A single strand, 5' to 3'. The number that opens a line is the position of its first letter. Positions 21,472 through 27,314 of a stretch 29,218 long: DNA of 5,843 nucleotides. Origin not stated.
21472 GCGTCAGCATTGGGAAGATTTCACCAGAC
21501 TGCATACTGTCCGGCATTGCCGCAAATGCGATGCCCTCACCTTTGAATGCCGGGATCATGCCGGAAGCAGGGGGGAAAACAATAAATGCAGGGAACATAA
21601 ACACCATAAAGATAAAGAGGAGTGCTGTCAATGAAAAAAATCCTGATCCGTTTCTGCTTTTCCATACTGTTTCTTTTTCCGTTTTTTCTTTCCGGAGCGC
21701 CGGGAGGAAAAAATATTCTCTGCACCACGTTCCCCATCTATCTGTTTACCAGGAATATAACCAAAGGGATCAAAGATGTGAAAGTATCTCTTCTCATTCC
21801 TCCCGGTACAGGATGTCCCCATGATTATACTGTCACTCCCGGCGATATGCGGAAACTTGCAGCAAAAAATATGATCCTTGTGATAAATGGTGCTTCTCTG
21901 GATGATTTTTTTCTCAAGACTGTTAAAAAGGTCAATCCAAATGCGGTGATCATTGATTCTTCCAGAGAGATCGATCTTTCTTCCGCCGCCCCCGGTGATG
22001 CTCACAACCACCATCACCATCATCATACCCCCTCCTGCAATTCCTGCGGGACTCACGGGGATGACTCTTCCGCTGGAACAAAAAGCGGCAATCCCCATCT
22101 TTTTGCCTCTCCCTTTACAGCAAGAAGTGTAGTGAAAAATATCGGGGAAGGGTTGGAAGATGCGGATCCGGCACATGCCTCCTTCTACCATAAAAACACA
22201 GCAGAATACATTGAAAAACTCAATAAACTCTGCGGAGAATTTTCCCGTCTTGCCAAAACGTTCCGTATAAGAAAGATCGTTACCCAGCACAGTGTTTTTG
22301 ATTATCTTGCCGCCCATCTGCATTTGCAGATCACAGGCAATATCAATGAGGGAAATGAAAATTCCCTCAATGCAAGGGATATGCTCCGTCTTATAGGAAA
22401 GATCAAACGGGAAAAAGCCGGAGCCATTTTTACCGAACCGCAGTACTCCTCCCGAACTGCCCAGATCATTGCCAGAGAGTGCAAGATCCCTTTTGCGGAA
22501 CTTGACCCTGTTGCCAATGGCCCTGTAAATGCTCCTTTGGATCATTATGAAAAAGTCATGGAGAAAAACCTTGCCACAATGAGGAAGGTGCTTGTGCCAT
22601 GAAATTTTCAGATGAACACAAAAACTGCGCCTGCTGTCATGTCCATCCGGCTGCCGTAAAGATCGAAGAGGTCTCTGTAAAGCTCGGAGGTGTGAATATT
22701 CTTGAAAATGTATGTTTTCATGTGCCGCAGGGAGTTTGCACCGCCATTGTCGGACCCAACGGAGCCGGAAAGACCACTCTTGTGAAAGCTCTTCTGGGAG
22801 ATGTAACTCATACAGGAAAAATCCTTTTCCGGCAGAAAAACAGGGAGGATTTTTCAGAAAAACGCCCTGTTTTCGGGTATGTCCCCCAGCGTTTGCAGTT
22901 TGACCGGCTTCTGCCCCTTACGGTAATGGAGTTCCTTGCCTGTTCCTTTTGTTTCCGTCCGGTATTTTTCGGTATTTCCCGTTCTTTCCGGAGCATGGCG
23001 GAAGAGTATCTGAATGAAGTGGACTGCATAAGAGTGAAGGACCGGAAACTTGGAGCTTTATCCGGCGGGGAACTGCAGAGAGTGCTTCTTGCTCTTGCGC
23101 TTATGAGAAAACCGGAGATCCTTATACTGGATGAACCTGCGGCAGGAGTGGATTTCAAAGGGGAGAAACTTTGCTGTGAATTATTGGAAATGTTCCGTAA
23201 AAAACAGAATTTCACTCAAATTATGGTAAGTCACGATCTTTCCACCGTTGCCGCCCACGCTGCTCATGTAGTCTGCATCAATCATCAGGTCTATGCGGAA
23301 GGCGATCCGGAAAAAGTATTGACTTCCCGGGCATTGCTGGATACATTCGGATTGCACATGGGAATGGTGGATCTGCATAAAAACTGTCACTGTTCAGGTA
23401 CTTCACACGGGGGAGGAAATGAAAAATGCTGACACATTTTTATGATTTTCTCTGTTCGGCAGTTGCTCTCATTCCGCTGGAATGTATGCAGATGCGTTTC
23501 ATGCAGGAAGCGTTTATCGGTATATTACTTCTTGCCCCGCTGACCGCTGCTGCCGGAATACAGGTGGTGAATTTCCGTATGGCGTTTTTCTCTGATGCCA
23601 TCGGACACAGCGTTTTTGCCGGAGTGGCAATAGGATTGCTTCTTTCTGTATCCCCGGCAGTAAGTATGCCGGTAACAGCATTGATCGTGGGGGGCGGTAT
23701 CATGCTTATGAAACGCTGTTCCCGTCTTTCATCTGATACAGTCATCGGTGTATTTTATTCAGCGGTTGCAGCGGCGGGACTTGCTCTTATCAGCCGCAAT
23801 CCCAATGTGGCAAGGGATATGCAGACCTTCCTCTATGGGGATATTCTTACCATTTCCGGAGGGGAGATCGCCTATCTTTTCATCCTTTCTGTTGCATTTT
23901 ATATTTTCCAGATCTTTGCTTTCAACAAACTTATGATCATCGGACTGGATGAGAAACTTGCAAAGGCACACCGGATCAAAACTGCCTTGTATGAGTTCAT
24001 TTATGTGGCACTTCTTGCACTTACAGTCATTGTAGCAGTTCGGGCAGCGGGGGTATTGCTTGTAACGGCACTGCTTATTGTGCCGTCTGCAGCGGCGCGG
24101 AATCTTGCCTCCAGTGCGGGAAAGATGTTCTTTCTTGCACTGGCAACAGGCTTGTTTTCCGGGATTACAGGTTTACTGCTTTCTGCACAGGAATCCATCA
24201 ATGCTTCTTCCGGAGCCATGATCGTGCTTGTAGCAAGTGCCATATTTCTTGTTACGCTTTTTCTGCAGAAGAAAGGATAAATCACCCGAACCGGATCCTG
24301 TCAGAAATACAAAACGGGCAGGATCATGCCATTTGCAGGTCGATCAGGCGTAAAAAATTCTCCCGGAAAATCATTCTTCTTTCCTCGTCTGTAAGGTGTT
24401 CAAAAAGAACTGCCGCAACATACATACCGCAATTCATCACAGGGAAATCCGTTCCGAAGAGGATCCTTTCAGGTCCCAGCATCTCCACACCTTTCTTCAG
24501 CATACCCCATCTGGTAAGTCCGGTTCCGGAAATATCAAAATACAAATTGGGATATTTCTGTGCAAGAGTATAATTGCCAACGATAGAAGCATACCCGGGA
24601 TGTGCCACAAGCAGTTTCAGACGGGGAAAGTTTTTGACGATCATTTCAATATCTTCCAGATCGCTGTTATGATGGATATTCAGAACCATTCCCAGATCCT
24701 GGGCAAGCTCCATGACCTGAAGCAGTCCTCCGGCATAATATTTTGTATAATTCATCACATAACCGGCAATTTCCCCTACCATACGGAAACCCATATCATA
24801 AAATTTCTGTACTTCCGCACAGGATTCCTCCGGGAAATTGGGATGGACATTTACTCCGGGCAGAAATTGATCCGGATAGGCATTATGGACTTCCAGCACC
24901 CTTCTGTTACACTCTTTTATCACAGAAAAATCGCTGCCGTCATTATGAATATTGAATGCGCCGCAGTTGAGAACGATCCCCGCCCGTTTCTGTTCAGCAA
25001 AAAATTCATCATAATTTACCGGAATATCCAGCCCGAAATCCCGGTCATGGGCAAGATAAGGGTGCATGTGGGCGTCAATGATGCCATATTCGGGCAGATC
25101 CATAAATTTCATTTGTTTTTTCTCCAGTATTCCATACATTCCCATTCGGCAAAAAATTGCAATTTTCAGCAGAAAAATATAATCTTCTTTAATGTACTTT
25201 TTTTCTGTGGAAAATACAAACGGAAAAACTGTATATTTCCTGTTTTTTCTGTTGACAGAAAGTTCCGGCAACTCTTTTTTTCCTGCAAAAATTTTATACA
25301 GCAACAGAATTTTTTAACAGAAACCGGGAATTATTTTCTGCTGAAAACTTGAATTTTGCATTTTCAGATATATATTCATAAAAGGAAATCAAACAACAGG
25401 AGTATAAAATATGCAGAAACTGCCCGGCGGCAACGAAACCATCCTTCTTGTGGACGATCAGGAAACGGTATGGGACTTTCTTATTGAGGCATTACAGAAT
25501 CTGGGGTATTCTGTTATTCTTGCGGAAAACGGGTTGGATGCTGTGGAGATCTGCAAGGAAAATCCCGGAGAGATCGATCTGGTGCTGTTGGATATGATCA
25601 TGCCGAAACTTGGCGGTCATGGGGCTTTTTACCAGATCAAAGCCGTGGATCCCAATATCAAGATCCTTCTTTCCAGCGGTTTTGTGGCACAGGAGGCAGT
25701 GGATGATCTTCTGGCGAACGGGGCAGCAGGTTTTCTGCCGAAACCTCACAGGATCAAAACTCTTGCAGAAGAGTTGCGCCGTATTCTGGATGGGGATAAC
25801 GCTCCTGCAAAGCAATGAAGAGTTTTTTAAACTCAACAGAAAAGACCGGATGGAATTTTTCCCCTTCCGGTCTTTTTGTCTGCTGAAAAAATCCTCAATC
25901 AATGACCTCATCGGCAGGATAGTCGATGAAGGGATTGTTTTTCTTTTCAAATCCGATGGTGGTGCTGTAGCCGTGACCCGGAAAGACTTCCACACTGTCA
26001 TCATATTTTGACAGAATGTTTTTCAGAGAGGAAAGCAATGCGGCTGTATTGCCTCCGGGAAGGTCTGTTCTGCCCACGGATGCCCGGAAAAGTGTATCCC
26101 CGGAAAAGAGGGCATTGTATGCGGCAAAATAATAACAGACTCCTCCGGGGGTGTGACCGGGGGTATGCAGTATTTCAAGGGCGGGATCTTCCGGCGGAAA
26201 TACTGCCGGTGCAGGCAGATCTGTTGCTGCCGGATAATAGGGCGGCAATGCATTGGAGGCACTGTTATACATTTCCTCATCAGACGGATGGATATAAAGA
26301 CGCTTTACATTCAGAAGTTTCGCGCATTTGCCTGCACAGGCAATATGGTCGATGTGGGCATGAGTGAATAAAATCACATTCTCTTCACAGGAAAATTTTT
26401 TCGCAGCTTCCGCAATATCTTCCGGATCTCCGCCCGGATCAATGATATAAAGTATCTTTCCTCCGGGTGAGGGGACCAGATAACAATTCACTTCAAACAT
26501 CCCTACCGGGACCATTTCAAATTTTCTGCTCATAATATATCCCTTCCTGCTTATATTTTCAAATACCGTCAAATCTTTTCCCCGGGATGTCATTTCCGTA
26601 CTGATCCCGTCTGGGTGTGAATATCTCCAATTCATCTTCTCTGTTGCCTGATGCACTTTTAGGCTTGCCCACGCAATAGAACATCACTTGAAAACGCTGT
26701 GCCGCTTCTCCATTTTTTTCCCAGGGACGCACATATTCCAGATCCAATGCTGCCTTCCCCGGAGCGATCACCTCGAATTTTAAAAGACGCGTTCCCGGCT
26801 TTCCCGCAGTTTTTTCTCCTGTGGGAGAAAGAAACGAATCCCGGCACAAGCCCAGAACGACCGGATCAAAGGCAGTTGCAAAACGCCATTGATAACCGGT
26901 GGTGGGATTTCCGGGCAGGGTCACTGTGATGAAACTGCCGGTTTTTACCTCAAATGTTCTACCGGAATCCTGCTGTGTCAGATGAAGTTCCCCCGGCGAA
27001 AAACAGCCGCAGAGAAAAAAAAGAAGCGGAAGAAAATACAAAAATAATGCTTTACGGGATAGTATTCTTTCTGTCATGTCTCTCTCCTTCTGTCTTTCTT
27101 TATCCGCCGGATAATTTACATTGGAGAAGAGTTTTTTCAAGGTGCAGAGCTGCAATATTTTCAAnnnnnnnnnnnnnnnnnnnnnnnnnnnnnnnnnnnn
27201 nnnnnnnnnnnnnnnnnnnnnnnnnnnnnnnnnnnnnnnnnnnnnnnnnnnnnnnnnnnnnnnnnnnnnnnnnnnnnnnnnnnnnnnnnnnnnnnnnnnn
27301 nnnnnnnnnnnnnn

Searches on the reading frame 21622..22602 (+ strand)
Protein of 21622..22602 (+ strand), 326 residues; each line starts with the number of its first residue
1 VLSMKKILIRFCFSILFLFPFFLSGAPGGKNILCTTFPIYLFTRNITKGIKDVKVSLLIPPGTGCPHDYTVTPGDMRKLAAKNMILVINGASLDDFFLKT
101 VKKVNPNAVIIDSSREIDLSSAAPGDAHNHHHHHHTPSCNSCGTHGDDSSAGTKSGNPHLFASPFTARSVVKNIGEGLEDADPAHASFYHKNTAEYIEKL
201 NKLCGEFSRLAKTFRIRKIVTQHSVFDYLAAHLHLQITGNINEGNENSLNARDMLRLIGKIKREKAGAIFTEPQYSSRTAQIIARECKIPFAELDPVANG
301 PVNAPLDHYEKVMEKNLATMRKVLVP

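Call 9: search_protein_families(library=pfam, proteins=[window:21622-22602:+])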
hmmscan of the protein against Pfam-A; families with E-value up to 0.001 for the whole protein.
window:21622-22602:+ (326 aa): 1 family
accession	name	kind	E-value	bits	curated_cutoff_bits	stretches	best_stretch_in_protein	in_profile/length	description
PF01297.22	ZnuA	-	1.8e-57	195.3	29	1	32-322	1-262/263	Zinc-uptake complex component A periplasmic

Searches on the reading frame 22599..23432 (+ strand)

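Call 9: search_protein_families(library=pfam, proteins=[window:22599-23432:+])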
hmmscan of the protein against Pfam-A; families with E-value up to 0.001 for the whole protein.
window:22599-23432:+ (277 aa): 6 families
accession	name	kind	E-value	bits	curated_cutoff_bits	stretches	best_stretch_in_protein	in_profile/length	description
PF00005.33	ABC_tran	-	7.1e-27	95.1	25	1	35-181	1-136/137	ABC transporter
PF13304.12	AAA_21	-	6.1e-11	43.4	27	1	47-76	1-36/304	AAA domain, putative AbiEii toxin, Type IV TA system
PF02463.25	SMC_N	-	1.7e-08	34.6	40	0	47-68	26-50/220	RecF/RecN/SMC N terminal domain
PF13476.12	AAA_23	-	7e-05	24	27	1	47-66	21-40/201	AAA domain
PF13555.12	AAA_29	-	0.00079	19.6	27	0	43-65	20-42/61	P-loop containing region of AAA domain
PF01637.24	ATPase_2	-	0.00096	19.5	33.2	0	49-210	24-150/225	ATPase domain predominantly from Archaea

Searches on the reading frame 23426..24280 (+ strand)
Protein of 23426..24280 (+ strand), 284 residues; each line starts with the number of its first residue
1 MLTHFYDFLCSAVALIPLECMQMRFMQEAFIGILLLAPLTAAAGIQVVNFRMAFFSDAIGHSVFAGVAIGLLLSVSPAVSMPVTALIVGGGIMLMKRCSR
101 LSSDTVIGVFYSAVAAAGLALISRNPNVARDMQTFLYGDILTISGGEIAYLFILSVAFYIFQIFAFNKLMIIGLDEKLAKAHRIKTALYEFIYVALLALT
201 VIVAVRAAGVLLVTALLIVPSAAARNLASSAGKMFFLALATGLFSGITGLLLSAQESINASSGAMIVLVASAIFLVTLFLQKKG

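Call 9: search_protein_families(library=pfam, proteins=[window:23426-24280:+])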
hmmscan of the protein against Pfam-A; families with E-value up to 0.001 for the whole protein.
window:23426-24280:+ (284 aa): 2 families
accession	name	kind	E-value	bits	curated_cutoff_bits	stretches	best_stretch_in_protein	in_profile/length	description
PF00950.22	ABC-3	-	1.4e-56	192.3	20.1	1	22-280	1-257/258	ABC 3 transport family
PF01032.23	FecCD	-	0.00089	18.8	26.5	0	71-278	91-309/311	FecCD transport family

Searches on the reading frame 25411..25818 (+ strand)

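Call 9: search_protein_families(library=pfam, proteins=[window:25411-25818:+])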
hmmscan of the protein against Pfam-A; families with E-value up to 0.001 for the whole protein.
window:25411-25818:+ (135 aa): 1 family
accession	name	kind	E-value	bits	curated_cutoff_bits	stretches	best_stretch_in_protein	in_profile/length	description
PF00072.30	Response_reg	-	4.4e-20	72.4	30.2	1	11-122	1-110/111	Response regulator receiver domain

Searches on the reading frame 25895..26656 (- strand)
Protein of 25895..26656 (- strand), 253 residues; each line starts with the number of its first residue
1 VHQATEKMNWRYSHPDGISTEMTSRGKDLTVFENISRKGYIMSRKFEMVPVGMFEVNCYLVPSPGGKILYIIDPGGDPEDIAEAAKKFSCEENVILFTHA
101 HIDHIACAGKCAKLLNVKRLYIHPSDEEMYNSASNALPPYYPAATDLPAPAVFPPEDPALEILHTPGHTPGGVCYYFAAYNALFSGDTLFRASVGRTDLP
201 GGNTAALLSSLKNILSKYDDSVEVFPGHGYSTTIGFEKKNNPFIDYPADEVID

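Call 9: search_protein_families(library=pfam, proteins=[window:25895-26656:-])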
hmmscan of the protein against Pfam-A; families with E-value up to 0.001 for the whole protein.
window:25895-26656:- (253 aa): 1 family
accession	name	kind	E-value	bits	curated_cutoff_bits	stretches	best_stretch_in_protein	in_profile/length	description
PF00753.33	Lactamase_B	-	8.7e-27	94.8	22.7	1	54-228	4-196/196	Metallo-beta-lactamase superfamily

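Call 10: search_protein_families(library=ncbifam, proteins=[window:25895-26656:-])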
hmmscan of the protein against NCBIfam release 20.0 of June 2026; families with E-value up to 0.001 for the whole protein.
window:25895-26656:- (253 aa): 7 families
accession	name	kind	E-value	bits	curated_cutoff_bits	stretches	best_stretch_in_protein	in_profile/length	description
TIGR03413.1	GSH_gloB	equivalog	1.2e-19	70.6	200.8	1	61-232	15-168/248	hydroxyacylglutathione hydrolase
NF041804.1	MBL_fold_SolJ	exception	7.6e-17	61.2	350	1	51-236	13-186/224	solanimycin biosynthesis MBL-fold hydrolase SolJ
NF007597.0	PRK10241.1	equivalog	7e-12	45.2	421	1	160-230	102-167/251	hydroxyacylglutathione hydrolase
NF040641.1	bifunc_ST_SDO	equivalog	2.5e-11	43.1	625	1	161-232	276-346/423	bifunctional sulfur transferase/dioxygenase Blh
NF033105.1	bla_subclass_B3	equivalog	6.7e-07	28.9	240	0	51-110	18-80/257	subclass B3 metallo-beta-lactamase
NF012229.1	bla_class_B_core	domain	9.2e-07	29.1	100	1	72-177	29-138/139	metallo-beta-lactamase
NF033088.2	bla_subclass_B1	equivalog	8.7e-06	25.5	200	1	34-230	10-202/217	subclass B1 metallo-beta-lactamase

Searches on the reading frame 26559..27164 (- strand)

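Call 9: search_protein_families(library=pfam, proteins=[window:26559-27164:-])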
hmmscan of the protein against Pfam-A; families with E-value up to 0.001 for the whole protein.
window:26559-27164:- (201 aa): 1 family
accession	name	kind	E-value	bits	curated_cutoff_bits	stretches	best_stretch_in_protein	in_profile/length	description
PF09394.16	Inhibitor_I42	-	2.5e-21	76.2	27.2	1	73-160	2-89/91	Chagasin family peptidase inhibitor I42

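Call 10: search_protein_families(library=ncbifam, proteins=[window:26559-27164:-])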
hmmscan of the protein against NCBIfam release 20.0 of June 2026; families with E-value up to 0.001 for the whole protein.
window:26559-27164:- (201 aa): 0 families
